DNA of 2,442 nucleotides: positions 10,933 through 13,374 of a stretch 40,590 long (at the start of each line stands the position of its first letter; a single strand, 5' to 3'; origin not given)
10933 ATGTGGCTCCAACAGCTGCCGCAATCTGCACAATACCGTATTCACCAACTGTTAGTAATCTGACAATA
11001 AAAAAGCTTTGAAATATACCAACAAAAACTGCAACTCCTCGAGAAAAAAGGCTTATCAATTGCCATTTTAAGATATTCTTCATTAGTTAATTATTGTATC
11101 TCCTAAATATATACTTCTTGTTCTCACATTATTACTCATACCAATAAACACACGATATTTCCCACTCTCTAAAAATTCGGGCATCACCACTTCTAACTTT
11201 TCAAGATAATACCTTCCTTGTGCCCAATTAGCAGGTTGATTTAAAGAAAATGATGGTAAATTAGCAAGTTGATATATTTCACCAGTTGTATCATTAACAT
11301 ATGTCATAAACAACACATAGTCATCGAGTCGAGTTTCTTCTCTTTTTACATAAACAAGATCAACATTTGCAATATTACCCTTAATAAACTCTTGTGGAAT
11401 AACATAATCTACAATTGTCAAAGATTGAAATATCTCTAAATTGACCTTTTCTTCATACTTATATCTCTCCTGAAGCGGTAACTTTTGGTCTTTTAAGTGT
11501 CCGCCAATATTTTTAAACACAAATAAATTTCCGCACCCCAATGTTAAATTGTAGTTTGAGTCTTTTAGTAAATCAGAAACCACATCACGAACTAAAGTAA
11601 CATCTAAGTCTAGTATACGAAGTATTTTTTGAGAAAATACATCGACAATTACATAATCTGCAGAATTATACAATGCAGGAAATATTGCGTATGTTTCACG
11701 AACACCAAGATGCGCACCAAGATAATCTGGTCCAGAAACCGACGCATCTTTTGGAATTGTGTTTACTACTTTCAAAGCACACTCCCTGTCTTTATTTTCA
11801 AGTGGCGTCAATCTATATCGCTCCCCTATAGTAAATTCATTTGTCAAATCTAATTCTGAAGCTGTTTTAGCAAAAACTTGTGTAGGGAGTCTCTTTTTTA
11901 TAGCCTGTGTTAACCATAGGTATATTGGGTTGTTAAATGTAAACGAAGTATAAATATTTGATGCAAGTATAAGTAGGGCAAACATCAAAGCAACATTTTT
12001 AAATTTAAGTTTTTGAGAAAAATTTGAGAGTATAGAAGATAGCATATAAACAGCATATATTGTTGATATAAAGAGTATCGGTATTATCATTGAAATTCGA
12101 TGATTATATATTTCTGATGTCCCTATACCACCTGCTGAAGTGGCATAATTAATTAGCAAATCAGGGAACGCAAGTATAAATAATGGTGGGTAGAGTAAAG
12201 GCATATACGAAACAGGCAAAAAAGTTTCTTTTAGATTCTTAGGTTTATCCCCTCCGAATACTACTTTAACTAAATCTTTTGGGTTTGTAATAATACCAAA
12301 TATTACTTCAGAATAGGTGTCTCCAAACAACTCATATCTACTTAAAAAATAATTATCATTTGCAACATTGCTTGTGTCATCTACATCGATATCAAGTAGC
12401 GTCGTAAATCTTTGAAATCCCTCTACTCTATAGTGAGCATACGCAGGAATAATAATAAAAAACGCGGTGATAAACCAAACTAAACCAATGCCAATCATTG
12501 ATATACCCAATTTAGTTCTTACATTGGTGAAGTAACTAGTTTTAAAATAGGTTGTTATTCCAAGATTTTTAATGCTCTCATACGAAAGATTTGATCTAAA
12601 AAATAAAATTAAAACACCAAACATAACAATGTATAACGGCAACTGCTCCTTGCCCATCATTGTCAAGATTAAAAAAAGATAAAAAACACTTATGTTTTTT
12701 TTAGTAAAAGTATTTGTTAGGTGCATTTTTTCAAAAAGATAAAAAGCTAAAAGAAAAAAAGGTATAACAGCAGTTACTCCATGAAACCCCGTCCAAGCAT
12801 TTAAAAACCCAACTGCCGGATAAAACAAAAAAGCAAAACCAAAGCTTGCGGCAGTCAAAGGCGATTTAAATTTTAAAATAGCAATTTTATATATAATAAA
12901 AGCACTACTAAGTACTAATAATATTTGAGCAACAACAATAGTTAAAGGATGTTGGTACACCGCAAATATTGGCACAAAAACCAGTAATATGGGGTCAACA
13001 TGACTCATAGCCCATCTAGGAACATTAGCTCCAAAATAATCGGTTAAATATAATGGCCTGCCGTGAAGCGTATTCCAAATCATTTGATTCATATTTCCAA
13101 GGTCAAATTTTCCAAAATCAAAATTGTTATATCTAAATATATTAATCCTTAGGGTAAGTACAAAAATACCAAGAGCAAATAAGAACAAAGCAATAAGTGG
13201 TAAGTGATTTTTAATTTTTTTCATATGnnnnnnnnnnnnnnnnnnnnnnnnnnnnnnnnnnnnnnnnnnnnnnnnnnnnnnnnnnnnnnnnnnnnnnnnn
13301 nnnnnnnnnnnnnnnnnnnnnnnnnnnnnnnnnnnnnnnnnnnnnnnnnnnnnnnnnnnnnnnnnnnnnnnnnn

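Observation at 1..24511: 24.5-kb one-strand super-operon for lipid-carrier-dependent extracytoplasmic glycosylation (5 GT-C, 4 polyprenyl-P-sugar synthases, 4 translocator candidates)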

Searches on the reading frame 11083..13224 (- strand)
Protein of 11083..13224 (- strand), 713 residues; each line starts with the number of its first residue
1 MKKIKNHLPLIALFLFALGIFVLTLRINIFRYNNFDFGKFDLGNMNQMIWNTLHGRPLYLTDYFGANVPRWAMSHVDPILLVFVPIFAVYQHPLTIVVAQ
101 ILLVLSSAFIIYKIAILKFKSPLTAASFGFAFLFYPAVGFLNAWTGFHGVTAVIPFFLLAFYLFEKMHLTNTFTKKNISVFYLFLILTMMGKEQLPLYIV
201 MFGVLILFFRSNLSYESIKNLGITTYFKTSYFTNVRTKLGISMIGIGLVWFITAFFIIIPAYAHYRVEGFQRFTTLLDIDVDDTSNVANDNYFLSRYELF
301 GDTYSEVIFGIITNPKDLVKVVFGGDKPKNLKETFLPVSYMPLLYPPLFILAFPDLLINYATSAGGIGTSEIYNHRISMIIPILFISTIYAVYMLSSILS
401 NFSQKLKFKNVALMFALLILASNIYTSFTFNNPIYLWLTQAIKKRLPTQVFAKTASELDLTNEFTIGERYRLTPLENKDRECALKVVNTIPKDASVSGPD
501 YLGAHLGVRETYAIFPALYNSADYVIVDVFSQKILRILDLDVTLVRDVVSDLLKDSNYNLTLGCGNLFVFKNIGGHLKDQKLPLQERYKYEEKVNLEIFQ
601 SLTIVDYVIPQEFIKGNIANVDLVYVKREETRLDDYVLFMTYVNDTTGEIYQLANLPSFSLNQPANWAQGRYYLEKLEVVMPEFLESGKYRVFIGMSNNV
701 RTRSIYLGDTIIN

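Call 4: search_protein_families(library=pfam, proteins=[window:11083-13224:-], max_evalue=0.01)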
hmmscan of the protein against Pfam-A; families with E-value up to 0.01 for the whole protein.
window:11083-13224:- (713 aa): 1 family
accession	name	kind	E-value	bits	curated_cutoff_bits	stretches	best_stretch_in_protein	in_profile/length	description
PF09852.15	DUF2079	-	2.6e-27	96.5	28.2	1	32-528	2-422/459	Predicted membrane protein (DUF2079)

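Call 10: search_protein_families(library=ncbifam, proteins=[window:11083-13224:-], max_evalue=0.001)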
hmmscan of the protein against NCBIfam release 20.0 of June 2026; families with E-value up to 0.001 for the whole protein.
window:11083-13224:- (713 aa): 0 families

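Call 12: find_encoding_contigs(protein=window:11083-13224:-, flank=10000, max_places=6)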
Protein window:11083-13224:- (713 aa): no gene with exactly this product is on record in the collection.

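Call 13: find_homologous_proteins(query=window:11083-13224:-, max_evalue=1e-10)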
Query window:11083-13224:- (713 aa): 473 proteins with E <= 1e-10 among 8000 candidates; the best 120 are listed.
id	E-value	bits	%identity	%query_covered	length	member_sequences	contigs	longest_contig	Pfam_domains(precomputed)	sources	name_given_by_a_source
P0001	0.0e+0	1565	98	100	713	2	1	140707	PF09852.16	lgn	-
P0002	0.0e+0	1025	63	100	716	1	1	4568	PF09852.16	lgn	-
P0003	0.0e+0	1014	61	100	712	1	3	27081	PF09852.16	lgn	-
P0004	1.5e-296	1004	62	99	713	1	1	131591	PF09852.16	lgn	-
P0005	2.4e-293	993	62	100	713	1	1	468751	PF09852.16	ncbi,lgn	-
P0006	5.9e-293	992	62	99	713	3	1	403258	PF09852.16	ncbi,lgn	-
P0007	4.6e-290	982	59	100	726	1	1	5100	PF09852.16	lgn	-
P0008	1.9e-287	974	59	100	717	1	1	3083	PF09852.16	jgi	jgi:uncharacterized membrane protein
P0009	1.2e-286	971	59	100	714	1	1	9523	PF09852.16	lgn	-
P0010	2.6e-285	966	60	99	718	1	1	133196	PF09852.16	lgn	-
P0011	3.3e-280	950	59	100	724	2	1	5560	PF09852.16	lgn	-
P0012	2.6e-275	933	59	99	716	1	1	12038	PF09852.16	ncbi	-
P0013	6.2e-273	926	59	99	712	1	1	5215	PF09852.16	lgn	-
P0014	1.7e-272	924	59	99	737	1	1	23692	PF09852.16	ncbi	-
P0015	4.0e-272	923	56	99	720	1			PF09852.16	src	-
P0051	3.3e-255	867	55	100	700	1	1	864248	PF09852.16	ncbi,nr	ncbi:DUF2079 domain-containing protein [candidate division WWE3 bacterium]|nr:DUF2079 domain-contain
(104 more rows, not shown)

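Call 14: find_encoding_contigs(protein=P0001, flank=10000, max_places=2)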
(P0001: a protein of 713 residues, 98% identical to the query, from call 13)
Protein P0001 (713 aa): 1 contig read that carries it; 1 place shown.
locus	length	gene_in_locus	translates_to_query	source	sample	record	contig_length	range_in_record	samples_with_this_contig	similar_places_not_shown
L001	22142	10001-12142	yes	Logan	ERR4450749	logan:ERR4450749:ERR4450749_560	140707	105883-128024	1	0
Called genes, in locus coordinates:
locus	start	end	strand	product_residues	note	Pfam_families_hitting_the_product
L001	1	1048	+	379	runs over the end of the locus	PF00535:Glycos_transf_2, PF04138:GtrA_DPMS_TM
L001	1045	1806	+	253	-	PF00535:Glycos_transf_2, PF10111:Glyco_tranf_2_2, PF13641:Glyco_tranf_2_3 (weak)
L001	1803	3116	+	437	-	PF02826:2-Hacid_dh_C (faint), PF03721:UDPG_MGDP_dh_N, PF00984:UDPG_MGDP_dh, PF03720:UDPG_MGDP_dh_C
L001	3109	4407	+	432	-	PF00534:Glycos_transf_1, PF13692:Glyco_trans_1_4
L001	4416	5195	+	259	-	-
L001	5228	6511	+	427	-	PF13439:Glyco_transf_4, PF20706:GT4-conflict (weak), PF00534:Glycos_transf_1, PF13692:Glyco_trans_1_4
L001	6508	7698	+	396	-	PF13439:Glyco_transf_4, PF00534:Glycos_transf_1, PF13692:Glyco_trans_1_4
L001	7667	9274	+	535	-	-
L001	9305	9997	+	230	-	PF00535:Glycos_transf_2, PF10111:Glyco_tranf_2_2 (weak), PF13641:Glyco_tranf_2_3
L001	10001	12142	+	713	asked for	PF09852:DUF2079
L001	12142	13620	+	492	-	PF01943:Polysacc_synt, PF13440:Polysacc_synt_3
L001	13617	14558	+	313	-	PF03706:LPG_synthase_TM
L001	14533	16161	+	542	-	PF02366:PMT (weak)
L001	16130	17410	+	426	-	PF02366:PMT, PF13231:PMT_2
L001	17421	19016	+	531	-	-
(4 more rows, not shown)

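Call 15: find_encoding_contigs(protein=P0005, flank=10000, max_places=2)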
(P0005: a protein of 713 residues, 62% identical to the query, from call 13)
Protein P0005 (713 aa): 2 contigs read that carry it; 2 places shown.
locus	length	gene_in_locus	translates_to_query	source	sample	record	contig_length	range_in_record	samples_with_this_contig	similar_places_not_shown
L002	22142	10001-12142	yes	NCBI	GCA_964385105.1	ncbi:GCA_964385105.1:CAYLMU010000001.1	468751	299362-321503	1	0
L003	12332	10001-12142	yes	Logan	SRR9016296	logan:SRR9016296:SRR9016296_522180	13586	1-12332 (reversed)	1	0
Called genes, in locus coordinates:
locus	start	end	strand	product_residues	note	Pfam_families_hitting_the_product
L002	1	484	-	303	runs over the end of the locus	PF00892:EamA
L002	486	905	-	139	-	PF02675:AdoMet_dc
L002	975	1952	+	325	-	PF00188:CAP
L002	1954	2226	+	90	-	-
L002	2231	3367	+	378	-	PF00535:Glycos_transf_2, PF04138:GtrA_DPMS_TM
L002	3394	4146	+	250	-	PF00535:Glycos_transf_2, PF10111:Glyco_tranf_2_2 (weak), PF13641:Glyco_tranf_2_3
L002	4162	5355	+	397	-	PF00534:Glycos_transf_1, PF13692:Glyco_trans_1_4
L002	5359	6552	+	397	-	PF13439:Glyco_transf_4, PF13579:Glyco_trans_4_4, PF20706:GT4-conflict, PF00534:Glycos_transf_1, PF13692:Glyco_trans_1_4, PF13524:Glyco_trans_1_2 (weak)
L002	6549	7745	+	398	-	PF13439:Glyco_transf_4, PF13579:Glyco_trans_4_4, PF00534:Glycos_transf_1, PF13692:Glyco_trans_1_4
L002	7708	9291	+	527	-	PF13231:PMT_2 (weak)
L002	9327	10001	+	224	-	PF00535:Glycos_transf_2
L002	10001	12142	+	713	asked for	PF09852:DUF2079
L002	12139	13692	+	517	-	PF01943:Polysacc_synt, PF13440:Polysacc_synt_3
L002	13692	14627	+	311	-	PF03706:LPG_synthase_TM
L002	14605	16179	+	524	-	-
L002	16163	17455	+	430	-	PF02366:PMT, PF13231:PMT_2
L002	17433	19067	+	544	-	PF13231:PMT_2 (weak)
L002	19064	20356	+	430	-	PF01943:Polysacc_synt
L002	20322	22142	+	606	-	PF00535:Glycos_transf_2, PF10111:Glyco_tranf_2_2 (weak), PF13641:Glyco_tranf_2_3 (faint), PF00535:Glycos_transf_2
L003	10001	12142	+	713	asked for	PF09852:DUF2079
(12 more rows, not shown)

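Call 16: find_encoding_contigs(protein=P0051, flank=10000, max_places=2)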
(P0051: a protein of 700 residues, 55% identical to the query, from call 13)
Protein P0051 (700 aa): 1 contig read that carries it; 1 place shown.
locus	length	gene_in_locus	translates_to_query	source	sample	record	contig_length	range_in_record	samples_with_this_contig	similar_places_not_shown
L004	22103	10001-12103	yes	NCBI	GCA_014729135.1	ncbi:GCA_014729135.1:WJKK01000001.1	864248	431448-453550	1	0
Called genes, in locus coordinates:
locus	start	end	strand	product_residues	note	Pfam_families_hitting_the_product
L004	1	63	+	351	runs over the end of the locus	PF00188:CAP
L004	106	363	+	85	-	-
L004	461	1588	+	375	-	PF00535:Glycos_transf_2, PF04138:GtrA_DPMS_TM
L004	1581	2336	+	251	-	PF00535:Glycos_transf_2, PF10111:Glyco_tranf_2_2 (weak), PF13641:Glyco_tranf_2_3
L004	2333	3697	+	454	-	PF03721:UDPG_MGDP_dh_N, PF00984:UDPG_MGDP_dh, PF03720:UDPG_MGDP_dh_C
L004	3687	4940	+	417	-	PF00534:Glycos_transf_1, PF13692:Glyco_trans_1_4, PF13524:Glyco_trans_1_2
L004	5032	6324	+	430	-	PF13439:Glyco_transf_4, PF13579:Glyco_trans_4_4, PF20706:GT4-conflict (faint), PF00534:Glycos_transf_1, PF13692:Glyco_trans_1_4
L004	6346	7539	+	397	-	PF08323:Glyco_transf_5 (faint), PF13439:Glyco_transf_4, PF13579:Glyco_trans_4_4, PF00534:Glycos_transf_1, PF13692:Glyco_trans_1_4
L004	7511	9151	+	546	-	-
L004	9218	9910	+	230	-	PF00535:Glycos_transf_2, PF13641:Glyco_tranf_2_3 (weak)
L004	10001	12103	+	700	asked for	PF09852:DUF2079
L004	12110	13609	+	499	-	PF01943:Polysacc_synt, PF13440:Polysacc_synt_3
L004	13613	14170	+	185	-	PF01931:NTPase_I-T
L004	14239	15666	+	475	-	PF00587:tRNA-synt_2b, PF03129:HGTP_anticodon, PF09180:ProRS-C_1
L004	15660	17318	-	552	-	PF04055:Radical_SAM, PF00583:Acetyltransf_1 (faint), PF16199:Radical_SAM_C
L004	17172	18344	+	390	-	PF03706:LPG_synthase_TM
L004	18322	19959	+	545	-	-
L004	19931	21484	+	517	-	PF02366:PMT, PF13231:PMT_2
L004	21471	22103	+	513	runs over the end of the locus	PF13231:PMT_2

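Call 22: find_related_loci(query=A1, collection=genome_contigs, flank=10000)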
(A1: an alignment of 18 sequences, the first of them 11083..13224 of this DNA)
Query A1 (713 aa) in genome_contigs; peptide patterns used: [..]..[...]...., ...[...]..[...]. (x = any residue, [..] = any of these).
266 stretches matched a pattern; 79 encode a relative of the query (tblastn E <= 1e-3); 79 distinct loci.
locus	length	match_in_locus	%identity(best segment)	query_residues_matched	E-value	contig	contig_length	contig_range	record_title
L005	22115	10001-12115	62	3-712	0e+0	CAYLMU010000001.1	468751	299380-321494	MAG TPA_asm: uncultured Candidatus Saccharibacteria bacterium isolate SRP193661_co1_136 genome assembly, contig: NODE_4_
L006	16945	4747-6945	59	1-709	0e+0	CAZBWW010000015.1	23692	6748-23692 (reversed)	MAG TPA_asm: uncultured Candidatus Saccharibacteria bacterium isolate SRP329715_co1_384 genome assembly, contig: NODE_30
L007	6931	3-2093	57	19-709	0e+0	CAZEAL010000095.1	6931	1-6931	MAG TPA_asm: uncultured Candidatus Saccharibacteria bacterium isolate binchicken_co169_150 genome assembly, contig: k99_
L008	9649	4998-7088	57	1-713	0e+0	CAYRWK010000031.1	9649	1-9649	MAG TPA_asm: uncultured Candidatus Saccharibacteria bacterium isolate SRP011637_co1_82 genome assembly, contig: NODE_266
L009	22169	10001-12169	56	1-713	0e+0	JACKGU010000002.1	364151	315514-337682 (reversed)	MAG: Candidatus Nomurabacteria bacterium isolate HK-STAS-PATE-46 HK-STAS-PATE-46_2, whole genome shotgun sequence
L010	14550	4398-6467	57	11-709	0e+0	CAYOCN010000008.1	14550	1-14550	MAG TPA_asm: uncultured Candidatus Saccharibacteria bacterium isolate SRP272421_co3_296 genome assembly, contig: NODE_11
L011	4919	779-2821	55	1-709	0e+0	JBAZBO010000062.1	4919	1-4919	MAG: Patescibacteria group bacterium isolate SO_2017_GW1_114 NODE_66091_length_4919_cov_0.847663_OW334_2017, whole genom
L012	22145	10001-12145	54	1-713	0e+0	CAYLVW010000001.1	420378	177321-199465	MAG TPA_asm: uncultured Candidatus Saccharibacteria bacterium isolate SRP286056_co1_134 genome assembly, contig: NODE_4_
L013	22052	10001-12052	55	4-709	0e+0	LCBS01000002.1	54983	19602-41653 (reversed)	MAG: candidate division WWE3 bacterium GW2011_GWB1_41_6 UU72_C0002, whole genome shotgun sequence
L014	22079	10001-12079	55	4-713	0e+0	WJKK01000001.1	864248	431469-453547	MAG: candidate division WWE3 bacterium isolate Bin_101 k141_320412, whole genome shotgun sequence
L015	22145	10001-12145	54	1-709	0e+0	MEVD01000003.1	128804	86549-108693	MAG: candidate division WWE3 bacterium RIFCSPHIGHO2_02_FULL_38_14 rifcsphigho2_02_scaffold_127, whole genome shotgun seq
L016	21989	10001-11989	56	28-713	0e+0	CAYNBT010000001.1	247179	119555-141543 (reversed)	MAG TPA_asm: uncultured Candidatus Saccharibacteria bacterium isolate SRP342105_co1_255 genome assembly, contig: NODE_39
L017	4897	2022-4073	54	5-707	0e+0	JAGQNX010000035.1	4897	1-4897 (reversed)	MAG: candidate division WWE3 bacterium isolate HKST-UBA79 2014-04-01_1_(paired)_contig_109619, whole genome shotgun sequ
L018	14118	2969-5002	54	1-709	0e+0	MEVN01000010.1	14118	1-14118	MAG: candidate division WWE3 bacterium RIFCSPLOWO2_12_FULL_36_10 rifcsplowo2_12_scaffold_17213, whole genome shotgun seq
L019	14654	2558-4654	53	10-709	0e+0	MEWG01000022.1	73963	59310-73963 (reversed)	MAG: candidate division WWE3 bacterium RIFOXYD1_FULL_39_9 rifoxyd1_full_scaffold_282, whole genome shotgun sequence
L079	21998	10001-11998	29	5-708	4e-88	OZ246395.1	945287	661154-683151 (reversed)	MAG: uncultured Candidatus Saccharibacteria bacterium isolate SRP292972_co1_112 genome assembly, chromosome: 1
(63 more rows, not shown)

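Call 35: search_solved_structures(query=A1, max_evalue=1)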
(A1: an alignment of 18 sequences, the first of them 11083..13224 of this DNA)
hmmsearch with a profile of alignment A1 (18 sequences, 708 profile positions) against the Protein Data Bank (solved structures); distinct sequences matched with E-value up to 1: 5.
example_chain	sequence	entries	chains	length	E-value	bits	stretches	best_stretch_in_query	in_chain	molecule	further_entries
2x5h_A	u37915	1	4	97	0.38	12.5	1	226-298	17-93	ORF 131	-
5zxd_A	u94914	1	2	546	0.4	12.5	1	527-583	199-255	ATP-binding cassette sub-family F member 1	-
7tgg_A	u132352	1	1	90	0.6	11.9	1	214-268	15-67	Geopilin domain 1 protein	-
2x5g_A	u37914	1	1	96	0.66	11.7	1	227-298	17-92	ORF 131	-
2x5t_A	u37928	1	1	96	0.72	11.6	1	227-298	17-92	ORF 131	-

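Call 60: predict_structure(alignment_id=A1)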
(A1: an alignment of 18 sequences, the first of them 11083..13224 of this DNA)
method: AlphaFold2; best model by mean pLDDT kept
length: 713 residues; sequences in the alignment: 18
mean_pLDDT: 76.9   pTM: 0.71
mean pLDDT of the five models: 76.9, 74.6, 74.4, 73.7, 69.2
residues with pLDDT >= 90: 168; 70-90: 348; 50-70: 139; < 50: 58
segments of 3 or more residues with pLDDT < 50: 365-375, 449-476, 580-587, 655-662
pLDDT, mean of each block of 10 residues (from residue 1): 79 94 88 70 80 84 72 77 89 87 95 95 96 90 77 94 95 93 94 88 91 70 75 86 93 84 79 69 59 70 76 84 78 90 91 81 52 57 95 94 88 96 90 75 54 41 37 48 79 76 74 54 71 53 60 73 71 65 46 83 87 81 83 71 75 47 65 73 78 72 78 88
secondary structure, 60 per line:
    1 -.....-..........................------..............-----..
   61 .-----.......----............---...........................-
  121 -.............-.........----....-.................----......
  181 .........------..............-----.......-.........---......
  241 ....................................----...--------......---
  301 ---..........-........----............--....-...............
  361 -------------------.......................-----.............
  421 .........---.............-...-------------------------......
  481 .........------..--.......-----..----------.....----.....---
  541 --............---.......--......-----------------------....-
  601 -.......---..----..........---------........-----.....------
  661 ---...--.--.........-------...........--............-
elements in order (helices of 4 or more, strands of 3 or more residues): H2-6 H8-33 H40-53 E59-61 E67-69 H70-73 H78-89 H93-119 H122-134 H136-144 H149-152 H154-170 H175-189 H196-209 H215-221 H223-231 H235-276 H292-297 H304-313 H315-322 H327-338 H341-344 H346-360 H380-402 H408-429 H433-445 H475-489 H500-506 E524-528 H533-537 H543-554 E558-564 E567-572 E596-599 E602-608 E618-627 E637-644 E650-654 E672-680 E688-698 E701-712

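Call 65: fold_search(model_id=the predicted structure, library=pdb)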
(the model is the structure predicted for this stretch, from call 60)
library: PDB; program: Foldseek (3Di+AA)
matches with E <= 10: 1736; with E <= 0.001: 15
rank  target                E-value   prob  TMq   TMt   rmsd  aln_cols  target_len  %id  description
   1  8b6l_I                3.8e-06  1.00  0.37  0.38  16.3       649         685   13  Subtomogram average of the human Sec61-TRAP-OSTA-translocon (released 2022-12-07)
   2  8pn9_A                1.1e-05  1.00  0.37  0.40  15.4       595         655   12  Structure of human oligosaccharyltransferase OST-A complex bound to NGI-1 (released 2024-05-08)
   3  6s7o_A                1.2e-05  1.00  0.38  0.40  15.8       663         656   11  Cryo-EM structure of human oligosaccharyltransferase complex OST-A (released 2019-12-18)
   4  5gmy_A                2.1e-05  1.00  0.42  0.36  18.2       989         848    9  Crystal structure of the Archaeoglobus fulgidus oligosaccharyltransferase (O29867_ARCFU) tethered with an acceptor pep (released 2017-02-01)
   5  7zlh_A                3.0e-05  1.00  0.33  0.35  17.0       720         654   10  Cryo-EM structure of C-mannosyltransferase CeDPY19, in apo state, bound to CMT2-Fab and anti-Fab nanobody (released 2023-01-11)
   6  3wak                  3.5e-05  1.00  0.39  0.33  18.9       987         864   10  Crystal structure of the Archaeoglobus fulgidus oligosaccharyltransferase (O29867_ARCFU) in the apo form (released 2013-10-30)
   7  6ftg_5                4.9e-05  1.00  0.36  0.39  14.1       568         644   13  Subtomogram average of OST-containing ribosome-translocon complexes from canine rough microsomal membranes (released 2018-03-21)
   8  6ezn_F                8.1e-05  1.00  0.39  0.43  12.9       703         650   12  Cryo-EM structure of the yeast oligosaccharyltransferase (OST) complex (released 2018-01-17)
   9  7zli_A                9.6e-05  1.00  0.34  0.36  17.0       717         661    9  Cryo-EM structure of C-mannosyltransferase CeDPY19, in complex with Dol25-P-Man and bound to CMT2-Fab and anti-Fab nan (released 2023-01-11)
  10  7zlg_A                9.6e-05  1.00  0.33  0.35  16.7       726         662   10  Cryo-EM structure of C-mannosyltransferase CeDPY19, in complex with acceptor peptide and bound to CMT2-Fab and anti-Fa (released 2023-01-11)
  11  6s7t_A                1.0e-04  1.00  0.41  0.41  14.9       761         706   12  Cryo-EM structure of human oligosaccharyltransferase complex OST-B (released 2019-12-18)
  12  3waj                  2.4e-04  1.00  0.39  0.36  18.6       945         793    9  Crystal structure of the Archaeoglobus fulgidus oligosaccharyltransferase (O29867_ARCFU) complex with Zn and sulfate (released 2013-10-30)
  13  5f15                  4.4e-04  1.00  0.35  0.44  14.9       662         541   11  Crystal Structure of ArnT from Cupriavidus metallidurans bound to Undecaprenyl phosphate (released 2016-02-17)
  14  5ogl_A                7.3e-04  1.00  0.36  0.36  11.9       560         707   11  Structure of bacterial oligosaccharyltransferase PglB in complex with an acceptor peptide and an lipid-linked oligosac (released 2017-10-25)
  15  8r2d_D                9.5e-04  0.66  0.12  0.12  29.8       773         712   11  Integrator cleavage module assembly intermediate (released 2024-07-31)
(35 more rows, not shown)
